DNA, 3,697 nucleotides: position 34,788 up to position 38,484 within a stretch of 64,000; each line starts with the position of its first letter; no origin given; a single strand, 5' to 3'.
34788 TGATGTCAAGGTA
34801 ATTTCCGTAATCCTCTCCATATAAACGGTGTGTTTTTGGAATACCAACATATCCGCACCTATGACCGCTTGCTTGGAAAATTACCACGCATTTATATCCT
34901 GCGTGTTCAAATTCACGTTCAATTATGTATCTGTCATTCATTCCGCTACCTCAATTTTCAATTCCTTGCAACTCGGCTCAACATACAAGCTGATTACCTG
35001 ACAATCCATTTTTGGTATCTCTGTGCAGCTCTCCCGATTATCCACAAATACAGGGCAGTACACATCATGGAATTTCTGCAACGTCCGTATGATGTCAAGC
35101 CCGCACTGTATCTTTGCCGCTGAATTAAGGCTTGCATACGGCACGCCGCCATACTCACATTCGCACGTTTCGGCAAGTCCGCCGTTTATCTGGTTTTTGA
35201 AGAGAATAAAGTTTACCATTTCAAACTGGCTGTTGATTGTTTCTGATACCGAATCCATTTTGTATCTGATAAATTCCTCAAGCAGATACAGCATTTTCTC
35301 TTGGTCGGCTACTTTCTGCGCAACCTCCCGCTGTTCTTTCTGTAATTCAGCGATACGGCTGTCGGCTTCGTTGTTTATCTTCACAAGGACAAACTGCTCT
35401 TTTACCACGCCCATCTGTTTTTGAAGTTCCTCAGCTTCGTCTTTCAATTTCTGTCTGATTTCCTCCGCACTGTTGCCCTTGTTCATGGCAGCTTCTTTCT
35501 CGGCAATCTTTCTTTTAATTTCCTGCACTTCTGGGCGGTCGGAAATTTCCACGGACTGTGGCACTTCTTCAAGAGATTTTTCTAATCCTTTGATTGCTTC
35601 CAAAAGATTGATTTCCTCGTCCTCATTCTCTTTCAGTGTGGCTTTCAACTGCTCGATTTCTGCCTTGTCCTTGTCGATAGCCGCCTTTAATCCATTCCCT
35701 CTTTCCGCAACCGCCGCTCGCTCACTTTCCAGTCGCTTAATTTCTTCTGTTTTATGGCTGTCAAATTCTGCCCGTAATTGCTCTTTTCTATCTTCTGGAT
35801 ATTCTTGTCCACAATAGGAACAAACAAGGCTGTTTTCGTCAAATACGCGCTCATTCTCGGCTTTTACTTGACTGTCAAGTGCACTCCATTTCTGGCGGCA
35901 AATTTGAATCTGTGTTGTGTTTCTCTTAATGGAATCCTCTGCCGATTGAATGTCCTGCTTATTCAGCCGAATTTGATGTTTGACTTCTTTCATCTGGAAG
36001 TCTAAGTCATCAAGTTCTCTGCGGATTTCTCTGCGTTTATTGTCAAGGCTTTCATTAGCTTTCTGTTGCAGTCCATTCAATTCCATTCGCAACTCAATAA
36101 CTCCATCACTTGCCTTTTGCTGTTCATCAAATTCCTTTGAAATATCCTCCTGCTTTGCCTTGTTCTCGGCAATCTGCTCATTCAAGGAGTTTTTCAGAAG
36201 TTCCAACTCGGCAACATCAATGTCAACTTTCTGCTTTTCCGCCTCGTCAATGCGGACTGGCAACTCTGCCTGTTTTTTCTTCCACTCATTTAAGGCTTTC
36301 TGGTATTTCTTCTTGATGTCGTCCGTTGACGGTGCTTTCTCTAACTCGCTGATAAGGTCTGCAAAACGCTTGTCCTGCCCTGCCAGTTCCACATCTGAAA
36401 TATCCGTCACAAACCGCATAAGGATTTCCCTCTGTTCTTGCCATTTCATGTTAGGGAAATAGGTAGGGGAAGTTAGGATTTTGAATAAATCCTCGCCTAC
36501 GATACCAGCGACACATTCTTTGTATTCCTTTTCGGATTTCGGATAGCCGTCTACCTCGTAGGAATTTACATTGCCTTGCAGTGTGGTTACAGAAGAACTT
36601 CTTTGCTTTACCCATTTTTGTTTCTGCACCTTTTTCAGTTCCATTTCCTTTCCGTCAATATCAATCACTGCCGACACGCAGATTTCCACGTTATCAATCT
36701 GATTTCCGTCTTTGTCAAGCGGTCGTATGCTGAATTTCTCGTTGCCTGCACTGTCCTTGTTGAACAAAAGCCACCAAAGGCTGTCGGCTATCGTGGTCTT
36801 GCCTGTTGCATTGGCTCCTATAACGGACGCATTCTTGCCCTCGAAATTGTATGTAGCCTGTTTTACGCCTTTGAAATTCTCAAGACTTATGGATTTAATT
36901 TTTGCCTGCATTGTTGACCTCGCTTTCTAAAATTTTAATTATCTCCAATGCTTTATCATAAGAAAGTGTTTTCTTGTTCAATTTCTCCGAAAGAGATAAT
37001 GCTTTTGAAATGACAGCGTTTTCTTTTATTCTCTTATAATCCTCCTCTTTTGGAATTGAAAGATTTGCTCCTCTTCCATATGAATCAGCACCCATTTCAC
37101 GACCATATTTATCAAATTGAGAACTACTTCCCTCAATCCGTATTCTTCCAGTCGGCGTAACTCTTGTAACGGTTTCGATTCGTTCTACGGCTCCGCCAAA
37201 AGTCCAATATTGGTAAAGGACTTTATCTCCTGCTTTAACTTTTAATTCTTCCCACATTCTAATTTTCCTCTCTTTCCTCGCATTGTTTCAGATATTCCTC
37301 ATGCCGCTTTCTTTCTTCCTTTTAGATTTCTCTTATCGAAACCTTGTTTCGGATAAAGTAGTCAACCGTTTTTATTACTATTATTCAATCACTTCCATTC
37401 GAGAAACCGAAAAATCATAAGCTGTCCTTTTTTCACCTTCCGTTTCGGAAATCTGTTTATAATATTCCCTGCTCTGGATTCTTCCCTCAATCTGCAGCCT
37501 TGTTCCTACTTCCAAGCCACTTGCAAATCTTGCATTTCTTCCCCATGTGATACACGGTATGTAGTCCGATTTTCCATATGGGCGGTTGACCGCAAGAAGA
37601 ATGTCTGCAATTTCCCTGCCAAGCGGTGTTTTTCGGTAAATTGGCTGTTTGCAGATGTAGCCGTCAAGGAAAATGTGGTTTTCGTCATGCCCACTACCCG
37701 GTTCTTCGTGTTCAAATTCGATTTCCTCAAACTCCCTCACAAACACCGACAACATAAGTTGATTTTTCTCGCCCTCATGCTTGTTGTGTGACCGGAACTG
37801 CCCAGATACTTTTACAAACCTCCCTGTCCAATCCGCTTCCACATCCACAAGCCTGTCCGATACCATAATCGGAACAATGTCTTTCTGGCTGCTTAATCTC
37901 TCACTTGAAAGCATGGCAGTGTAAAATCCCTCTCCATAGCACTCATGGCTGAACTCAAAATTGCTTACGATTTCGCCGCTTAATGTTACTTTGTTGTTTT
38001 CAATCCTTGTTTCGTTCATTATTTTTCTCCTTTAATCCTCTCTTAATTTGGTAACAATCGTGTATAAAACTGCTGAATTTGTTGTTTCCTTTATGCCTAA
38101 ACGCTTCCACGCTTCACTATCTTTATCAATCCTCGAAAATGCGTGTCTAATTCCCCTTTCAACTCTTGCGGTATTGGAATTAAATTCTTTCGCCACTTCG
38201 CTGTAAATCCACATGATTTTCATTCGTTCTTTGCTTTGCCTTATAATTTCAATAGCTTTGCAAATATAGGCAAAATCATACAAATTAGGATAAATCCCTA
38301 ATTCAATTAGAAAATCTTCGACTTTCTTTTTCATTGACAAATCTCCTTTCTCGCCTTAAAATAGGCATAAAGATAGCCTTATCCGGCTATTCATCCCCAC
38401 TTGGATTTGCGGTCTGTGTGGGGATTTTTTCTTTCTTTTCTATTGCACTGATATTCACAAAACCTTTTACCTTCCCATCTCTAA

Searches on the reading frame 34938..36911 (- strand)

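Call 41: search_protein_families(library=pfam, proteins=[window:34938-36911:-], max_evalue=0.001)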
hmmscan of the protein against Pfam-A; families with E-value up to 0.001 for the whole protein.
window:34938-36911:- (657 aa): 4 families
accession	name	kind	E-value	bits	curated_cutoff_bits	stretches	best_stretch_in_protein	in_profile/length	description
PF13175.12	AAA_15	-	1.8e-11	44.7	32.1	1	4-414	2-274/374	AAA ATPase domain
PF13166.12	AAA_13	-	2.2e-06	27.1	36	1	362-557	256-448/713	AAA domain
PF02463.25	SMC_N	-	3.1e-06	27.2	40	1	5-133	2-126/220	RecF/RecN/SMC N terminal domain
PF13476.12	AAA_23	-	0.00056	21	27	1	7-257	1-189/201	AAA domain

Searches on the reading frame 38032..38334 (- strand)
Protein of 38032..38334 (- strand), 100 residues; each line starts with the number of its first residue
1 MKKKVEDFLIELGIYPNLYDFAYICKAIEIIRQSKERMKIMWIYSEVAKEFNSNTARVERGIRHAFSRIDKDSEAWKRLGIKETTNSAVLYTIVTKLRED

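Call 108: find_related_loci(query=window:38032-38334:-, collection=viral_contigs, flank=500)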
Query window:38032-38334:- (100 aa) in viral_contigs; peptide patterns used: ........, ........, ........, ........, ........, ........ (x = any residue, [..] = any of these).
8 stretches matched a pattern, but none encodes a relative of the query by tblastn (E <= 1e-3).

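Call 110: find_related_loci(query=A12, collection=viral_contigs, flank=300)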
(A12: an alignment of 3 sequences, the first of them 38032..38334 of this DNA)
Query A12 (100 aa) in viral_contigs; peptide patterns used: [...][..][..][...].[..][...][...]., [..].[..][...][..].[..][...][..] (x = any residue, [..] = any of these).
121 stretches matched a pattern; 18 encode a relative of the query (tblastn E <= 1e-3); 18 distinct loci.
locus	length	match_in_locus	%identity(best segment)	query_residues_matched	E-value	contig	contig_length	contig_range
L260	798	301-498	42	4-67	3e-13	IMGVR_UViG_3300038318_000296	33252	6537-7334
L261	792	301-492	38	5-70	3e-11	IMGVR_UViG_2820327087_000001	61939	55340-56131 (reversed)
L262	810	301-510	40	1-68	7e-11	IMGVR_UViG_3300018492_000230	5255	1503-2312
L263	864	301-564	31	1-93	7e-9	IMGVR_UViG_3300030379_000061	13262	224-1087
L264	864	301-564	31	1-93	8e-9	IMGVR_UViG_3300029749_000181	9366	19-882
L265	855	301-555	33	4-93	1e-8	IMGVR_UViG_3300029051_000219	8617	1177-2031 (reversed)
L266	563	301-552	31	5-93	8e-8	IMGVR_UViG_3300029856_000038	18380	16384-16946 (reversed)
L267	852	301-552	31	5-93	2e-7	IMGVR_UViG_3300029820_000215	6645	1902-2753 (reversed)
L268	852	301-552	31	5-93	3e-7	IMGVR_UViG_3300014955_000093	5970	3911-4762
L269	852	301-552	31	5-93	4e-7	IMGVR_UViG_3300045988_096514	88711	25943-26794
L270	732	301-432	43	43-93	3e-6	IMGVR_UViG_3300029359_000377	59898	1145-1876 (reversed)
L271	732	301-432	43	43-93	5e-6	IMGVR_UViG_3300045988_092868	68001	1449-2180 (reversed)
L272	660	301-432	43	43-93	6e-6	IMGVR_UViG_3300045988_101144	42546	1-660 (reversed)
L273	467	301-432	43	43-93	6e-6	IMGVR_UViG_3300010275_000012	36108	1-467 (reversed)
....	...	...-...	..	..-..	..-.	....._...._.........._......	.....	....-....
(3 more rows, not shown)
